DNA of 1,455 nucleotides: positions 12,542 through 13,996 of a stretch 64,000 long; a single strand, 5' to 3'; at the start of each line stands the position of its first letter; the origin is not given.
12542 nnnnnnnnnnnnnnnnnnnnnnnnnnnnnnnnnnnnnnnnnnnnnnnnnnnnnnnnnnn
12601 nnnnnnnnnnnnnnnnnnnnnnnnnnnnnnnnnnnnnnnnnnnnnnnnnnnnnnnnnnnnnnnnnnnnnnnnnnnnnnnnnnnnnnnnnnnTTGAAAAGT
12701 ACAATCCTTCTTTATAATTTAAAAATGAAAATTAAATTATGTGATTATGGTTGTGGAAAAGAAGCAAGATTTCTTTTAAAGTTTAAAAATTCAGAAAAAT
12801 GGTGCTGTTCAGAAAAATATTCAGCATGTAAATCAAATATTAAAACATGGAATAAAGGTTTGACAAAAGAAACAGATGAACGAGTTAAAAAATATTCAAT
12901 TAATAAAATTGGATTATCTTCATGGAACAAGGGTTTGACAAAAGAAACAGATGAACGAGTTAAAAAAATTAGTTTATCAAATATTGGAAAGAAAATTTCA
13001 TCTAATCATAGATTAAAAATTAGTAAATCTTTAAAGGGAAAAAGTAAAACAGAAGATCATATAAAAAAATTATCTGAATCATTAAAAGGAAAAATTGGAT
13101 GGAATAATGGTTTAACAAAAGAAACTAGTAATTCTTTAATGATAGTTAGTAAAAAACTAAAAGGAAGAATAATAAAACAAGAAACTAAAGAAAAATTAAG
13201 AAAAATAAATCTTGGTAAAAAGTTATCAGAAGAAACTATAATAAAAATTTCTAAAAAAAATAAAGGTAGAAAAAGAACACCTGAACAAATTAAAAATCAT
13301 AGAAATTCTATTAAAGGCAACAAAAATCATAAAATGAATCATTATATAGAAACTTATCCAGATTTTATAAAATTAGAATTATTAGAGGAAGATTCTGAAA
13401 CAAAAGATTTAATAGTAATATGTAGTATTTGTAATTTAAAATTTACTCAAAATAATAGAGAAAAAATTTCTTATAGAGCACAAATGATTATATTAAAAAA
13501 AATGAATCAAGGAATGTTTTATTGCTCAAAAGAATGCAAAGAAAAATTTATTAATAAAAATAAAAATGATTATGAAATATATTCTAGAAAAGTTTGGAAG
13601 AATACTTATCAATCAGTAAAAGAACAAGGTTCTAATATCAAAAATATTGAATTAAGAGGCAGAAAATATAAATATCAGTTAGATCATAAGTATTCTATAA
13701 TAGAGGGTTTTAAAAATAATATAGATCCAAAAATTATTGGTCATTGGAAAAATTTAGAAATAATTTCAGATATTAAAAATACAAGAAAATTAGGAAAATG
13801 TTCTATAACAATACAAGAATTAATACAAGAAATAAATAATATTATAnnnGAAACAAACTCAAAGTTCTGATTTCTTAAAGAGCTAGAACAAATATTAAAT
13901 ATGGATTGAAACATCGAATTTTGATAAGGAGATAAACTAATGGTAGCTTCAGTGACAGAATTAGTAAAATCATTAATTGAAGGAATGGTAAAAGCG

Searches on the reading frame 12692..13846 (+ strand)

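Call 8: search_protein_families(library=phrogs, proteins=[window:12692-13846:+], max_evalue=0.001)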
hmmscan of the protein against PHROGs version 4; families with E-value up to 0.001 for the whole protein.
window:12692-13846:+ (385 aa): 3 families
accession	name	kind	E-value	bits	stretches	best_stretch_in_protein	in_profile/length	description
phrog_21964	-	DNA, RNA and nucleotide metabolism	3.1e-13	50.9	2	124-180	72-135/244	HNH endonuclease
phrog_5104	-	unknown function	2.4e-10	41.4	1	241-383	77-214/228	-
phrog_23051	-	unknown function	1e-08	36.5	1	331-383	188-240/246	-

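Call 21: search_protein_families(library=pfam, proteins=[window:12692-13846:+], max_evalue=0.001)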
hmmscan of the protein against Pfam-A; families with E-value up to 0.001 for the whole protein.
window:12692-13846:+ (385 aa): 1 family
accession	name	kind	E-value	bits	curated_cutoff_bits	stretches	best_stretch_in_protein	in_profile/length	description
PF07460.16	NUMOD3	-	6.1e-05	23.3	20.4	0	120-140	5-25/37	NUMOD3 motif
